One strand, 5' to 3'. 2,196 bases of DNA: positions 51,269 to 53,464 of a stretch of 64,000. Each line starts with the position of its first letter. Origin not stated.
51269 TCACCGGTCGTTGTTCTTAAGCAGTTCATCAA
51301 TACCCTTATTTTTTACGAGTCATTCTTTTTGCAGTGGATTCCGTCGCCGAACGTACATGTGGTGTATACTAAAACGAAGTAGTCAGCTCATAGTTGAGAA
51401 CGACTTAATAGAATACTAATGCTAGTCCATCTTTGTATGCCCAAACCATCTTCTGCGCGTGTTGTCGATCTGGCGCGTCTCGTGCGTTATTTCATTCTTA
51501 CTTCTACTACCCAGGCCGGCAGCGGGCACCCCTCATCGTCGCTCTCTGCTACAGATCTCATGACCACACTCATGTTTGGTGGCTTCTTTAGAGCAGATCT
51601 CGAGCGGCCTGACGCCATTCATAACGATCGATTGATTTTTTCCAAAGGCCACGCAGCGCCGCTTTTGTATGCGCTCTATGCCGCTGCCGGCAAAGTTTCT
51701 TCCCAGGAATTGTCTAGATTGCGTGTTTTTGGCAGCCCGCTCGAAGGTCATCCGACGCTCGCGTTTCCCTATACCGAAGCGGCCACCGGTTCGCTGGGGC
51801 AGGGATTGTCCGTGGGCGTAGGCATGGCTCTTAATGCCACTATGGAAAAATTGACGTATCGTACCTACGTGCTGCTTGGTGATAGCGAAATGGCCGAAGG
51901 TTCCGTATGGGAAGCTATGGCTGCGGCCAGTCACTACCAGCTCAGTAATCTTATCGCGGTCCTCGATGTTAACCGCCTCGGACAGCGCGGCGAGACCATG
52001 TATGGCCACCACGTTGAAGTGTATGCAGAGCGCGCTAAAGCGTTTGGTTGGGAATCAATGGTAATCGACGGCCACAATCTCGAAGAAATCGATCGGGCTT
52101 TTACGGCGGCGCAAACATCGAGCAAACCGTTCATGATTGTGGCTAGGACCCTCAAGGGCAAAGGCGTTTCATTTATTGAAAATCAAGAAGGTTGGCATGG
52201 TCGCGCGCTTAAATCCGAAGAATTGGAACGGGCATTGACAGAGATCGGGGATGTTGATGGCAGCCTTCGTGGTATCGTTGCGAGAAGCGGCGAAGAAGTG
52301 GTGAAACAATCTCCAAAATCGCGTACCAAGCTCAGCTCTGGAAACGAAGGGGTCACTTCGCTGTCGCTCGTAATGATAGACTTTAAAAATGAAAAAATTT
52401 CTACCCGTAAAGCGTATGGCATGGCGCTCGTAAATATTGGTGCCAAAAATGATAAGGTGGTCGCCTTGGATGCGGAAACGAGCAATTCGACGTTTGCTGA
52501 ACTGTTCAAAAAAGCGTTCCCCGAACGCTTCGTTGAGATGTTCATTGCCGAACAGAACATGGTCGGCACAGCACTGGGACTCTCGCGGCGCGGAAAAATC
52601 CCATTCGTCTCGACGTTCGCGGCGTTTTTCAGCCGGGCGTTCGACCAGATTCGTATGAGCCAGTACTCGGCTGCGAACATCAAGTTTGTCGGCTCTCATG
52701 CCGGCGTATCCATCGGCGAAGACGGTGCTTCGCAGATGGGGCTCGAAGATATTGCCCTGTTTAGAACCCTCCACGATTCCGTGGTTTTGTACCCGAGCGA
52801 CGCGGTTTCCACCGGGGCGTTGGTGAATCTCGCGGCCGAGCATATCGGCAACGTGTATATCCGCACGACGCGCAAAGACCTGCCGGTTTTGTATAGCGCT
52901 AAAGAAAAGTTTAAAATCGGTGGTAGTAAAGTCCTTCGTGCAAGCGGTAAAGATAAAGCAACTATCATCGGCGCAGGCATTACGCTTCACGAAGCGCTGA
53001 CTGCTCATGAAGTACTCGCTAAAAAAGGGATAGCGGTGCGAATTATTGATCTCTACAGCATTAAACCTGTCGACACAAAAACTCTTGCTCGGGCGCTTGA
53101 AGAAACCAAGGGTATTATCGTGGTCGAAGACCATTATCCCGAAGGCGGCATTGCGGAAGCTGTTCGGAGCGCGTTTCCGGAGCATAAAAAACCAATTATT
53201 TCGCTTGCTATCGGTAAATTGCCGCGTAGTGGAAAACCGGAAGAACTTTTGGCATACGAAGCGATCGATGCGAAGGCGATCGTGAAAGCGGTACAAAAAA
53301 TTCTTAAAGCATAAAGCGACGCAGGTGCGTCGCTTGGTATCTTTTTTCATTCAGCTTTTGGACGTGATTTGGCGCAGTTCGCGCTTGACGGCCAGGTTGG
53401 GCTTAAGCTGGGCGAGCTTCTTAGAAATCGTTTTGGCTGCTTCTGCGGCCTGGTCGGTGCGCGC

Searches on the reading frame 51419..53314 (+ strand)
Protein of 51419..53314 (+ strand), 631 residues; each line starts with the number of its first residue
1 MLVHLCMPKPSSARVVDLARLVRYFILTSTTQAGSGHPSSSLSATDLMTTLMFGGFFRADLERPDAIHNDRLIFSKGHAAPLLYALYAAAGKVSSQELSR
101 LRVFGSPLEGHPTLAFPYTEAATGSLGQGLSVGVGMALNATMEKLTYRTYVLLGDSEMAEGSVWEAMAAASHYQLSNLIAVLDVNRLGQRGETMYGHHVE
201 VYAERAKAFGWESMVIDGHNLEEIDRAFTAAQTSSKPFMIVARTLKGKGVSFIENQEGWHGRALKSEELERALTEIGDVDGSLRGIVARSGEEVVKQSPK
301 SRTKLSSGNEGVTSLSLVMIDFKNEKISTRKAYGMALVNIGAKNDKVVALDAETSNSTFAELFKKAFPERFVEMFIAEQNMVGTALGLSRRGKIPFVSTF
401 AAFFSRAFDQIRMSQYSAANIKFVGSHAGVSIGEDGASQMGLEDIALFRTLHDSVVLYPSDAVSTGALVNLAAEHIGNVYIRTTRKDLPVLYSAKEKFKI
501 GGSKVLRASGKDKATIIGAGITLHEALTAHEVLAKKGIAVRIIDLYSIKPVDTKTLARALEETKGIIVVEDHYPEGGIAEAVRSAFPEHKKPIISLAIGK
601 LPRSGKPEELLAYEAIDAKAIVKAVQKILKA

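Call 77: search_protein_families(library=pfam, proteins=[window:51419-53314:+], max_evalue=0.00001)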
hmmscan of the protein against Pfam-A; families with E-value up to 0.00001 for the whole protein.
window:51419-53314:+ (631 aa): 5 families
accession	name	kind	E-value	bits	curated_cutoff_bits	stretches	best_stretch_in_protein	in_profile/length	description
PF00456.26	Transketolase_N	-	2.3e-43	148.9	22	1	19-277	6-276/334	Transketolase, thiamine diphosphate binding domain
PF02779.29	Transket_pyr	-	9e-43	146.4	27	1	326-489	2-173/174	Transketolase, pyrimidine binding domain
PF02780.25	Transketolase_C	-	1.2e-25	90.3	25.9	1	505-621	3-124/124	Transketolase, C-terminal domain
PF13292.11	DXP_synthase_N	-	5.4e-10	39.4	21.2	1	12-186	15-172/274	1-deoxy-D-xylulose-5-phosphate synthase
PF00676.26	E1_dh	-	2.8e-06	27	22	1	124-238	101-218/300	Dehydrogenase E1 component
